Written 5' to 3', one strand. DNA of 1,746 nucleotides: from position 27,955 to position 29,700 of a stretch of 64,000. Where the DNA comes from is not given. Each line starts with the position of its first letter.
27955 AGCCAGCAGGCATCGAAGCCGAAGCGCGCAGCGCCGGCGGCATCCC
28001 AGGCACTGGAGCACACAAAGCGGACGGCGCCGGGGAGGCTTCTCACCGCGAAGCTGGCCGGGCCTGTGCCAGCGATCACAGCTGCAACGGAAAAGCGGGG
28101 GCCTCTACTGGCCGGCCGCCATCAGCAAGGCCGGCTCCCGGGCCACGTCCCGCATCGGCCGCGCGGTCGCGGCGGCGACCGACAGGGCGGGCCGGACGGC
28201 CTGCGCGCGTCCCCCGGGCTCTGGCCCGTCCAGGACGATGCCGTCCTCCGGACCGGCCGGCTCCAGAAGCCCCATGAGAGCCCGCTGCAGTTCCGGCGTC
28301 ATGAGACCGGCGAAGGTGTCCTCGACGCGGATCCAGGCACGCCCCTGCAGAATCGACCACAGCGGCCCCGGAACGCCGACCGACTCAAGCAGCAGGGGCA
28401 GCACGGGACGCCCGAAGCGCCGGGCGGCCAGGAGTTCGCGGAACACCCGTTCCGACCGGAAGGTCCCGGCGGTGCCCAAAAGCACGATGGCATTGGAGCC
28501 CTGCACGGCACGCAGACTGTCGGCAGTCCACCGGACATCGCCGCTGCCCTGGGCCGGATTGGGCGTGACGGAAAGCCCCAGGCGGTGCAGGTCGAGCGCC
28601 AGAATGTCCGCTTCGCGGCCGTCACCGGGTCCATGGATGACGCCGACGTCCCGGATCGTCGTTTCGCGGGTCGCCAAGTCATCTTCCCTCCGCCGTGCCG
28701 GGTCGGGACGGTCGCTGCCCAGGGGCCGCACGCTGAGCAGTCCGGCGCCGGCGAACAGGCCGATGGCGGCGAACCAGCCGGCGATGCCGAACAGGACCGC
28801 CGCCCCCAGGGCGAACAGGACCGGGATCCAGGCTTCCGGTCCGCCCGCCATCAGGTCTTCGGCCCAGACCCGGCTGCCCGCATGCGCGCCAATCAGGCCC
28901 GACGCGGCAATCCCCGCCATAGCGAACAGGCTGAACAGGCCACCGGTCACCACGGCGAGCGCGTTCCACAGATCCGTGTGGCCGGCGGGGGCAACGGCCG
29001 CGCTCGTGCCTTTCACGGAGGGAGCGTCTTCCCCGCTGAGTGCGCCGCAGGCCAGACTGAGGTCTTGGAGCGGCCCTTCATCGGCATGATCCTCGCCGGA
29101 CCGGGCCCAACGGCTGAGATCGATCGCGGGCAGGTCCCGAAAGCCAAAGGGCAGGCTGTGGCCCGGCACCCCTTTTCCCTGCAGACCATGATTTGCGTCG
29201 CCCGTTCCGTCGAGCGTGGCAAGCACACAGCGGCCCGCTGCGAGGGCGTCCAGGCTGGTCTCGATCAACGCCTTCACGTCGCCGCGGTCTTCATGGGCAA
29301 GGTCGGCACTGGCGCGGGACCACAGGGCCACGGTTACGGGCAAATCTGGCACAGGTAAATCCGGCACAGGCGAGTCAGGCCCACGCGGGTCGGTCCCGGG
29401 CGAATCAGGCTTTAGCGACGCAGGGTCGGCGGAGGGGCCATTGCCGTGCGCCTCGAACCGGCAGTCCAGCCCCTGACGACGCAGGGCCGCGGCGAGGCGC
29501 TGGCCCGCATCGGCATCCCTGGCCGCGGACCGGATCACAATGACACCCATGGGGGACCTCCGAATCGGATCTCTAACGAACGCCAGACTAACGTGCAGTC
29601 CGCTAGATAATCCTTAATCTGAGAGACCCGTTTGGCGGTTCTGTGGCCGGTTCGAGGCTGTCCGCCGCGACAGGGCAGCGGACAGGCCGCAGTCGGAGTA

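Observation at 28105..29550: TIR-2TM-TIR membrane protein: candidate new TIR signalling or defence architecture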

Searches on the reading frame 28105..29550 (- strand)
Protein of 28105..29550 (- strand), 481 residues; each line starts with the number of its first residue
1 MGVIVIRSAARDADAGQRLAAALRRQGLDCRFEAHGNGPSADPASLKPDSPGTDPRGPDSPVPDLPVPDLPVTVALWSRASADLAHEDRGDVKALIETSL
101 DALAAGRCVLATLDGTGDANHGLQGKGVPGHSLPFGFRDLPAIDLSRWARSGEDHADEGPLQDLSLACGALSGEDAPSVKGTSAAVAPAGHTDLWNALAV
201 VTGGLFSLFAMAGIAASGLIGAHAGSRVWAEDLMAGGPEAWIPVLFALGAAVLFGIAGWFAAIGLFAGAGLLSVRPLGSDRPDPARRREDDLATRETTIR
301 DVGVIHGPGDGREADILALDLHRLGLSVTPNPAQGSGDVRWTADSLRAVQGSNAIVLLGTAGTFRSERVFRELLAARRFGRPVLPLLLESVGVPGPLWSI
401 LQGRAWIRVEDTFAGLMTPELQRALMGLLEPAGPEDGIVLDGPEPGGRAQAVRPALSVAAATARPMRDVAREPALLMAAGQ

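Call 3: search_protein_families(library=pfam, proteins=[window:28105-29550:-], max_evalue=1)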
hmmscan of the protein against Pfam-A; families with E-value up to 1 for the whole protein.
window:28105-29550:- (481 aa): 1 family
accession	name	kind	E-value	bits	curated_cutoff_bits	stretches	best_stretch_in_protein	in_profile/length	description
PF13676.11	TIR_2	-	2.3e-05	25.3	28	1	309-410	8-109/122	TIR domain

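Call 4: search_protein_families(library=padloc, proteins=[window:28105-29550:-], max_evalue=10)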
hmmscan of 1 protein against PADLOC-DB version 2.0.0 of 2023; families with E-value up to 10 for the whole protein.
window:28105-29550:- (481 aa): 0 families

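Call 5: search_protein_families(library=ncbifam, proteins=[window:28105-29550:-], max_evalue=10)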
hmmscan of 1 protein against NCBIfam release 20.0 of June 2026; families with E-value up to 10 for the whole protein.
window:28105-29550:- (481 aa): 0 families

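Call 6: find_homologous_proteins(query=window:28105-29550:-, max_evalue=0.001)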
Query window:28105-29550:- (481 aa): 2 proteins with E <= 0.001 among 8000 candidates.
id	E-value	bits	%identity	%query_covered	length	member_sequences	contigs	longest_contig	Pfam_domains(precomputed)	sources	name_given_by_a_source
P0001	1.3e-140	487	58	100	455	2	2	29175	PF13676.12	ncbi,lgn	-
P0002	6.8e-78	280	42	89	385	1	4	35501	PF13676.12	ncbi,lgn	-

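Call 10: find_encoding_contigs(protein=P0001, flank=8000, max_places=4)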
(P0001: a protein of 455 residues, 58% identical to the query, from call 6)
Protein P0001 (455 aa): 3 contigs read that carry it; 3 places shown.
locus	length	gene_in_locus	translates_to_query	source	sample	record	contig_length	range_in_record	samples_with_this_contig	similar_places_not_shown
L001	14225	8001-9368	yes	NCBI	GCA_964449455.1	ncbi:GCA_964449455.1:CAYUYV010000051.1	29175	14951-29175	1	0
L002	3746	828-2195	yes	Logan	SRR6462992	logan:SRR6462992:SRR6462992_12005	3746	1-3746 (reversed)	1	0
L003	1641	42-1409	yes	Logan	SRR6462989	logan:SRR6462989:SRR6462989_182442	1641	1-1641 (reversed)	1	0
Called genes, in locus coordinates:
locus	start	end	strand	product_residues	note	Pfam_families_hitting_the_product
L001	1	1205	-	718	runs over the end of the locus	PF00989:PAS (faint), PF08447:PAS_3, PF13426:PAS_9 (weak), PF08448:PAS_4 (faint), PF08447:PAS_3, PF00990:GGDEF, PF00563:EAL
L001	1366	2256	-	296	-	PF03819:MazG, PF01503:PRA-PH (weak), PF03819:MazG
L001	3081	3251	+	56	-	-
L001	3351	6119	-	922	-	PF00675:Peptidase_M16, PF05193:Peptidase_M16_C, PF00675:Peptidase_M16, PF05193:Peptidase_M16_C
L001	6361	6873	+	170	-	PF00293:NUDIX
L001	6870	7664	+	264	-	PF00378:ECH_1, PF16113:ECH_2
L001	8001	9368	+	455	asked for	PF13676:TIR_2 (faint)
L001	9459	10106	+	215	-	PF00702:Hydrolase, PF13419:HAD_2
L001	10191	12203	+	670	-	PF00289:Biotin_carb_N, PF02222:ATP-grasp, PF02786:CPSase_L_D2, PF07478:Dala_Dala_lig_C (weak), PF02785:Biotin_carb_C, PF21139:BT_MCC_alpha, PF00364:Biotin_lipoyl, PF25919:BSH_CusB (weak), +1 more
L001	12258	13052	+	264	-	-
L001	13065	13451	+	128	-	PF01124:MAPEG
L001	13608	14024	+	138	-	PF07370:DUF1489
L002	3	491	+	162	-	?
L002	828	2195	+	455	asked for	PF13676:TIR_2 (faint)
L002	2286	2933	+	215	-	PF00702:Hydrolase, PF13419:HAD_2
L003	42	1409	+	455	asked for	PF13676:TIR_2 (faint)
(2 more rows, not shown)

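Call 11: find_encoding_contigs(protein=P0002, flank=8000, max_places=4)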
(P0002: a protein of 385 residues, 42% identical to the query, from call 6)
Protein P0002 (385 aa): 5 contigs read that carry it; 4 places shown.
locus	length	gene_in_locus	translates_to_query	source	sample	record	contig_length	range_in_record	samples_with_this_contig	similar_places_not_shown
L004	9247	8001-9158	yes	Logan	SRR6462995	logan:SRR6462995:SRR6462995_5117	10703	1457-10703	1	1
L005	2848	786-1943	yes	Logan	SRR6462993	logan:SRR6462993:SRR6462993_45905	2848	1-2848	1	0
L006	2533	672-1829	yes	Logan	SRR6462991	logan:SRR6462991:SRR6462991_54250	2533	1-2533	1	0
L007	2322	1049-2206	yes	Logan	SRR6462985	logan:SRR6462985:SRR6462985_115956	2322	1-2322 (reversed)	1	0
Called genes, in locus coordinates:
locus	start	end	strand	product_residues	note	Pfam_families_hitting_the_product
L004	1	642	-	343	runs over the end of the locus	-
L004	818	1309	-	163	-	-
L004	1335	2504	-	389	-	PF04972:BON (faint), PF00691:OmpA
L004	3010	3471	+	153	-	-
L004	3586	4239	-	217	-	PF07791:Imm11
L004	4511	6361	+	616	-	PF01590:GAF, PF13185:GAF_2 (weak), PF00990:GGDEF, PF00563:EAL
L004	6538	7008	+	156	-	PF00293:NUDIX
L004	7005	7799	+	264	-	PF00378:ECH_1, PF16113:ECH_2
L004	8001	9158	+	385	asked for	PF13676:TIR_2 (weak)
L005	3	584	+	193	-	?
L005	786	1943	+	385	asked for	PF13676:TIR_2 (weak)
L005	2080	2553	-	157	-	PF01042:Ribonuc_L-PSP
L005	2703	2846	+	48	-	?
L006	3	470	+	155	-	?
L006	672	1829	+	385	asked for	PF13676:TIR_2 (weak)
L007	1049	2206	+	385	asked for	PF13676:TIR_2 (weak)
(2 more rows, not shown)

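Call 12: find_related_loci(query=A1, collection=genome_contigs, flank=8000)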
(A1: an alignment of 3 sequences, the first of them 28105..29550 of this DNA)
Query A1 (481 aa) in genome_contigs; peptide patterns used: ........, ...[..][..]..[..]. (x = any residue, [..] = any of these).
165 stretches matched a pattern; 2 encode a relative of the query (tblastn E <= 1e-3); 2 distinct loci.
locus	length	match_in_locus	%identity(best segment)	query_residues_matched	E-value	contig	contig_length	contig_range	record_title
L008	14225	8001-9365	58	1-481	4e-136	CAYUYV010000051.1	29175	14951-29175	MAG TPA_asm: uncultured Alphaproteobacteria bacterium isolate SRP128890_co1_176 genome assembly, contig: NODE_2718_lengt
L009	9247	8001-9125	43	1-430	2e-88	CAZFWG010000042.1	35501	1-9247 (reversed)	MAG TPA_asm: uncultured Alphaproteobacteria bacterium isolate SRP128890_co1_196 genome assembly, contig: NODE_2076_lengt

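Call 17: search_protein_representatives(protein=window:28105-29550:-)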
Query: 481 residues. Proteins with E-value up to 0.001 (for the whole library): 117; up to 1e-10: 3; up to 1e-30: 3. The best 117 are listed.
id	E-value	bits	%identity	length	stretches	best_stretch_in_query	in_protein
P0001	4.0e-141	487.3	63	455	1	1-481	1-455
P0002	2.2e-78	280.4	50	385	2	73-430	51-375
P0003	6.0e-75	269.0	49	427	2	71-426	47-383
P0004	2.5e-10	55.9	35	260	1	310-426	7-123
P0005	1.9e-08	49.7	25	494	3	292-403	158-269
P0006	1.1e-07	47.2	36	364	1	310-432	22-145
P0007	1.1e-07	47.2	37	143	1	335-431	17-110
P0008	4.0e-07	45.3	35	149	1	317-413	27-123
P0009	4.9e-07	45.0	34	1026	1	318-464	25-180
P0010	6.1e-07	44.7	34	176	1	320-442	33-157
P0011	8.3e-07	44.3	33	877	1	317-438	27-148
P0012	9.8e-07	44.0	31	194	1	277-417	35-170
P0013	1.1e-06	43.9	30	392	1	318-474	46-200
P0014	1.1e-06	43.8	32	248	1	314-427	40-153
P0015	1.7e-06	43.2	30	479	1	310-435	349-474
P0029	1.2e-05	40.5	30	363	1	132-403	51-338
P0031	1.6e-05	40.0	27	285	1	238-432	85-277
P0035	2.6e-05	39.4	31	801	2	231-410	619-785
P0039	4.0e-05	38.8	26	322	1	258-410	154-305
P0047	6.5e-05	38.1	33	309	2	304-410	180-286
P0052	7.9e-05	37.8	26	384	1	241-402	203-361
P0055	1.1e-04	37.3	28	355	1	233-401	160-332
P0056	1.2e-04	37.2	27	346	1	128-401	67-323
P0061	1.4e-04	36.9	31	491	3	337-425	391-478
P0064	1.5e-04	36.8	35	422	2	264-430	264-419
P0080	3.4e-04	35.7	25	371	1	285-412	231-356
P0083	3.9e-04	35.5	30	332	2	337-427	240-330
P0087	4.4e-04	35.3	33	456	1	243-403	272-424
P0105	7.8e-04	34.5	35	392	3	337-422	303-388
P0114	9.8e-04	34.2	26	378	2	301-412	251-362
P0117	9.9e-04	34.1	31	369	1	310-416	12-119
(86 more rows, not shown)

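Call 19: search_protein_families(library=pfam, proteins=[P0003, P0029, P0056, P0031, P0039, P0052, P0055, P0087, P0005, P0004], max_evalue=0.01)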
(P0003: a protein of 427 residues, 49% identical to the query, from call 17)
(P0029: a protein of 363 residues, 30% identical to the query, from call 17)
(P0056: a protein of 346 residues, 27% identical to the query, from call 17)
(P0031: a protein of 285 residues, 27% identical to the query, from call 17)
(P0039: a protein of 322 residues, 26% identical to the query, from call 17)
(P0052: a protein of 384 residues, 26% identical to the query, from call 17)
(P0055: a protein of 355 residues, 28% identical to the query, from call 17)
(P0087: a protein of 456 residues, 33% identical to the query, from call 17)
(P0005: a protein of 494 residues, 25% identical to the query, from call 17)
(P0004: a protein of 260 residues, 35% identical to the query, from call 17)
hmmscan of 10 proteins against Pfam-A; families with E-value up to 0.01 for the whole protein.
P0003 (427 aa): 1 family
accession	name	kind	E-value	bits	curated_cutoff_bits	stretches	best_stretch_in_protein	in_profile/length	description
PF13676.11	TIR_2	-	0.00025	21.9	28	0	263-364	5-106/122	TIR domain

P0029 (363 aa): 1 family
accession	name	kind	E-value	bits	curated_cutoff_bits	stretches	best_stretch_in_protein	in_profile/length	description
PF13676.11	TIR_2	-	1.5e-19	71.1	28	1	237-345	1-107/122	TIR domain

P0056 (346 aa): 2 families
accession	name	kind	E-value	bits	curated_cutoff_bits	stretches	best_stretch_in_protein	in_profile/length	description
PF13676.11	TIR_2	-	2.3e-17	64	28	1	223-321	1-105/122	TIR domain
PF04893.22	Yip1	-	0.0037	17.6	28.6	1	132-199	18-89/173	Yip1 domain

P0031 (285 aa): 1 family
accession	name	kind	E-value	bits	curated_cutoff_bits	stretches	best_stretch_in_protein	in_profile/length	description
PF13676.11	TIR_2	-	5e-20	72.6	28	1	148-260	1-115/122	TIR domain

P0039 (322 aa): 3 families
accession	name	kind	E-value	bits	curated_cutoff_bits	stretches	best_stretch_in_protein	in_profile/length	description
PF13676.11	TIR_2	-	1.3e-24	87.4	28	1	197-315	1-120/122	TIR domain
PF08937.16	ThsB_TIR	-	8.4e-05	23.3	21.2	1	198-286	1-98/100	Thoeris protein ThsB, TIR-like domain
PF09314.17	DUF1972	-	0.0064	16.5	25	1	197-276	96-175/186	Domain of unknown function (DUF1972)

P0052 (384 aa): 3 families
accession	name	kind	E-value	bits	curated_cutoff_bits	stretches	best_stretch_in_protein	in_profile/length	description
PF13676.11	TIR_2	-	2e-20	73.9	28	1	262-364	2-104/122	TIR domain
PF08937.16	ThsB_TIR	-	6.6e-06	26.9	21.2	1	262-350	1-98/100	Thoeris protein ThsB, TIR-like domain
PF01582.25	TIR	-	0.0041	17.4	21.3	1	283-340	28-85/179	TIR domain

P0055 (355 aa): 2 families
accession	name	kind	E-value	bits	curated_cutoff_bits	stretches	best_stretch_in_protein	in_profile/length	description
PF13676.11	TIR_2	-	2.3e-15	57.6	28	1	232-332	1-107/122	TIR domain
PF13491.11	FtsK_4TM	-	0.0092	16.1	23.1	0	139-199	7-67/171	4TM region of DNA translocase FtsK/SpoIIIE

P0087 (456 aa): 4 families
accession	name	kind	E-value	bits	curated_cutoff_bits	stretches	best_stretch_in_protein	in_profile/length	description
PF13676.11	TIR_2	-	4.4e-21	76.1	28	1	323-433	1-111/122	TIR domain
PF00498.31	FHA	-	1.3e-07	32.4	20.7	1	155-188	31-66/67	FHA domain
PF08937.16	ThsB_TIR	-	2.9e-06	28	21.2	1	365-412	51-98/100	Thoeris protein ThsB, TIR-like domain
PF01582.25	TIR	-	0.00072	19.8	21.3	1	322-397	3-80/179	TIR domain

P0005 (494 aa): 7 families
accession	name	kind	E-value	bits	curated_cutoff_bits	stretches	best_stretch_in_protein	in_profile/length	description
PF13676.11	TIR_2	-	1.6e-78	261.5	28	3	5-126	1-122/122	TIR domain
PF01582.25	TIR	-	8.3e-30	104.3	21.3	3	5-95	4-100/179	TIR domain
PF08937.16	ThsB_TIR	-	1.2e-22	80.6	21.2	3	315-402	1-97/100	Thoeris protein ThsB, TIR-like domain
PF10137.14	CAP12-PCTIR_TIR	-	6e-10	39.6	24.7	1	313-377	1-65/119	CAP12/Pycsar effector protein, TIR domain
PF08357.16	SEFIR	-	7.5e-09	36.5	23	0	5-70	3-76/150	SEFIR domain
PF03129.25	HGTP_anticodon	-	1.4e-06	28.8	21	0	14-52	15-53/94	Anticodon binding domain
PF01553.26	Acyltransferase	-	0.00014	22.1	23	0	321-369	47-96/132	Acyltransferase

P0004 (260 aa): 6 families
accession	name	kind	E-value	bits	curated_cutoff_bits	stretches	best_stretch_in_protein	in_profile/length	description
PF13676.11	TIR_2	-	3.3e-23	82.9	28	1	1-107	3-109/122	TIR domain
PF13191.12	AAA_16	-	8e-06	26.9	32.6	1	153-219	2-81/167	AAA ATPase domain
PF02896.24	PEP-utilizers_C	-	4.6e-05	23.2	22.8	1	204-255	240-291/293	PEP-utilising enzyme, PEP-binding domain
PF01695.23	IstB_IS21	-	0.00033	20.7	24.1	1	159-218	79-137/238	IstB-like ATP binding protein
PF00931.28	NB-ARC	-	0.0004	20.2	23.5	1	159-206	4-55/248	NB-ARC domain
PF01582.25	TIR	-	0.0032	17.7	21.3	1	12-73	19-80/179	TIR domain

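Call 26: predict_structure(alignment_id=A1)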
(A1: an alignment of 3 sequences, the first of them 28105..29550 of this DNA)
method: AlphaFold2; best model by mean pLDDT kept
length: 481 residues; sequences in the alignment: 3
mean_pLDDT: 61.0   pTM: 0.55
mean pLDDT of the five models: 61.0, 48.3, 46.4, 45.0, 40.3
residues with pLDDT >= 90: 10; 70-90: 194; 50-70: 128; < 50: 149
segments of 3 or more residues with pLDDT < 50: 36-68, 118-129, 175-193, 270-298, 431-481
pLDDT, mean of each block of 10 residues (from residue 1): 80 87 85 54 27 29 37 89 75 85 88 64 35 82 86 67 85 47 32 55 61 54 57 70 64 61 51 34 35 42 80 81 78 58 83 85 78 86 80 59 68 64 77 32 24 25 26 32 30
secondary structure, 60 per line:
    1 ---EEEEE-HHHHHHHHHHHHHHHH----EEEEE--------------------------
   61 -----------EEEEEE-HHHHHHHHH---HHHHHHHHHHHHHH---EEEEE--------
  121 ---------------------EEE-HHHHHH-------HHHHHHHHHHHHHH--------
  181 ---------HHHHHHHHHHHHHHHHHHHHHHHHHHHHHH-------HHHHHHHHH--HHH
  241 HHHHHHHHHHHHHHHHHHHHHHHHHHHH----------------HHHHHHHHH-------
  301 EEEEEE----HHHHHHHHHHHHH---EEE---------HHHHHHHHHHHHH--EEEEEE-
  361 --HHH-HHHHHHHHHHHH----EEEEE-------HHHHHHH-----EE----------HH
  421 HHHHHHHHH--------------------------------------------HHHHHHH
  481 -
elements in order: E4-8 H10-25 E30-34 E72-77 H79-87 H91-104 E108-112 E142-144 H146-151 H159-172 H190-219 H227-235 H238-268 H285-293 E301-306 H311-323 E327-329 H339-351 E354-359 H367-378 E383-387 H395-401 H419-429 H474-480

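Call 29: fold_search(model_id=the predicted structure, library=pdb)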
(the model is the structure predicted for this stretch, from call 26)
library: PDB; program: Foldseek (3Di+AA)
matches with E <= 10: 1367; with E <= 0.001: 4
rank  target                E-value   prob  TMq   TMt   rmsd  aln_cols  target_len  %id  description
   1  7anw_A                1.6e-04  1.00  0.22  0.17   9.8       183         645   16  hSARM1 NAD+ complex (released 2020-11-11)
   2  8kab_h                3.3e-04  0.95  0.21  0.22  22.5       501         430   12  Mycobacterium smegmatis 50S ribosomal subunit-HflX complex (released 2024-07-31)
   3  7qg0_A                3.5e-04  1.00  0.22  0.17   8.2       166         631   16  Inhibitor-induced hSARM1 duplex (released 2022-12-21)
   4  8fz9_B                6.6e-04  1.00  0.20  0.64   4.0       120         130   16  Crystal Structure of Bacillus cereus TIR protein (released 2024-06-19)
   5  8fz9_A                1.1e-03  1.00  0.19  0.60   4.1       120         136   16  Crystal Structure of Bacillus cereus TIR protein (released 2024-06-19)
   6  9ugj_F                1.1e-03  1.00  0.20  0.64   4.5       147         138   16  Structure of SARM1 bound to SIR3-ADPR (released 2026-02-18)
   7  6o1b                  1.2e-03  1.00  0.20  0.63   3.9       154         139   17  Crystal structure of the TIR domain G601P mutant from human SARM1, crystal form 1 (released 2019-09-04)
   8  6o0u_A                1.7e-03  1.00  0.20  0.60   4.6       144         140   19  Crystal structure of the TIR domain H685A mutant from human SARM1 (released 2019-09-04)
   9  7djt_A                1.7e-03  0.96  0.21  0.16  30.5       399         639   16  Human SARM1 inhibitory state bounded with inhibitor dHNN (released 2021-05-19)
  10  8ifl_A                1.9e-03  1.00  0.22  0.26   3.8       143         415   15  Cryo-EM structure of tetrameric SPARTA gRNA-ssDNA target complex in state 1 (released 2024-01-17)
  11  8d0g_B                2.1e-03  1.00  0.21  0.65   4.4       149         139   17  Human SARM1 TIR domain bound to NB-3-ADPRP (released 2022-09-21)
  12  4w8g                  2.4e-03  1.00  0.22  0.74   3.8       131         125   18  Crystal structure of the TIR domain of the Toll-related Receptor TRR-2 from the lower metazoan Hydra magnipapillata (cry (released 2015-09-09)
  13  7cm7_A                2.7e-03  1.00  0.22  0.17  11.6       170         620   16  NAD+-bound Sarm1 E642A in the self-inhibited state (released 2020-10-21)
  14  4jem_A                2.9e-03  1.00  0.24  0.65   3.9       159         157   17  Crystal structure of MilB complexed with cytidine 5'-monophosphate (released 2013-09-11)
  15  4c6t_D                2.9e-03  1.00  0.21  0.57   5.2       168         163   12  Crystal structure of the RPS4 and RRS1 TIR domain heterodimer (released 2014-05-28)
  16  4c6t_B                2.9e-03  1.00  0.21  0.55   5.7       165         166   10  Crystal structure of the RPS4 and RRS1 TIR domain heterodimer (released 2014-05-28)
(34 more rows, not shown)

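Call 36: find_encoding_contigs(protein=P0003, flank=8000, max_places=3)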
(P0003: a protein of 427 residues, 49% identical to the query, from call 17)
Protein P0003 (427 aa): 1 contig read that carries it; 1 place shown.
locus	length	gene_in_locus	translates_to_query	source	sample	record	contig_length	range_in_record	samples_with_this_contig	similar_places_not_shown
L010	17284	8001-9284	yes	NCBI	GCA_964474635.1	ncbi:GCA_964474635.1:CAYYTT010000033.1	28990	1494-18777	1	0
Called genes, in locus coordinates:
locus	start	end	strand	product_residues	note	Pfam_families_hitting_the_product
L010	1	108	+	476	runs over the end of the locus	PF00350:Dynamin_N (faint), PF13167:GTP-bdg_N, PF16360:GTP-bdg_M, PF01926:MMR_HSR1, PF19275:HflX_C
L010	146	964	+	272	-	PF00459:Inositol_P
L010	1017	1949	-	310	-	PF01503:PRA-PH (faint), PF03819:MazG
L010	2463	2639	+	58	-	-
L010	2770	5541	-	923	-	PF00675:Peptidase_M16, PF05193:Peptidase_M16_C, PF00675:Peptidase_M16, PF05193:Peptidase_M16_C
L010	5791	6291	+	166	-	PF00293:NUDIX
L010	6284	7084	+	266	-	PF00378:ECH_1, PF16113:ECH_2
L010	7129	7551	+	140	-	PF04828:GFA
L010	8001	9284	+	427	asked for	-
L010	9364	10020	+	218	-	PF00702:Hydrolase, PF13419:HAD_2 (weak)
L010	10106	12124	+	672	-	PF00289:Biotin_carb_N, PF02222:ATP-grasp, PF02786:CPSase_L_D2, PF07478:Dala_Dala_lig_C (weak), PF02785:Biotin_carb_C, PF21139:BT_MCC_alpha, PF25919:BSH_CusB (faint), PF00364:Biotin_lipoyl, +1 more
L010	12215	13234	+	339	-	-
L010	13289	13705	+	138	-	PF07370:DUF1489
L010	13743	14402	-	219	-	PF13489:Methyltransf_23 (weak), PF08241:Methyltransf_11 (weak)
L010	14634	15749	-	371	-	-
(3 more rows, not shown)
